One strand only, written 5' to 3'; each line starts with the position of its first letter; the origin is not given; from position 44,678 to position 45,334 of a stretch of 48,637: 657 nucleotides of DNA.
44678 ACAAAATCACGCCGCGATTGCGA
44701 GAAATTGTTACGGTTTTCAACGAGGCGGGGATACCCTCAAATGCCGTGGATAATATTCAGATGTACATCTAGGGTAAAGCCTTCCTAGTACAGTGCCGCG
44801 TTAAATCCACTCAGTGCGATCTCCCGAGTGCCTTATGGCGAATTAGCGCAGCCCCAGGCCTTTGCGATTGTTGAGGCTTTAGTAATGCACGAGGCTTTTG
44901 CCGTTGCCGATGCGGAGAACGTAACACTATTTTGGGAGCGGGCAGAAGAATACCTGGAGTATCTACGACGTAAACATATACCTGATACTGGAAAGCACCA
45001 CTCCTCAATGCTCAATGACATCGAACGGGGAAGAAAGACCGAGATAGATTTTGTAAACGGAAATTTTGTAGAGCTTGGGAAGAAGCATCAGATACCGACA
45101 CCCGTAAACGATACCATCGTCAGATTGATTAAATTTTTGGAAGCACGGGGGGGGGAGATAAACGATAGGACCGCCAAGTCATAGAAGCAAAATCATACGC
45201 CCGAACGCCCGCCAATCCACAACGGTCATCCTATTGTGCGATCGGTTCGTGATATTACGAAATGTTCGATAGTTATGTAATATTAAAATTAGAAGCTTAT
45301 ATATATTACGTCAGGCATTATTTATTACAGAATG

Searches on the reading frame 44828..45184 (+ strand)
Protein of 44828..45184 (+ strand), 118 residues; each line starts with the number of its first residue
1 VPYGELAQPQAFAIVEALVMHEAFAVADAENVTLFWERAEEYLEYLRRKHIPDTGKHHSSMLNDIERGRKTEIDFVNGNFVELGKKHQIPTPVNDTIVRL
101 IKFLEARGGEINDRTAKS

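Call 54: search_protein_families(library=pfam, proteins=[window:44828-45184:+], max_evalue=0.001)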
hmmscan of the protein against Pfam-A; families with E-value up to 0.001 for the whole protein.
window:44828-45184:+ (118 aa): 1 family
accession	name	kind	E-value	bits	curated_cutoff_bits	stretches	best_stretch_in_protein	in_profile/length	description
PF08546.17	ApbA_C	-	8e-25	88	22.7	1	2-105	26-125/125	Ketopantoate reductase PanE/ApbA C terminal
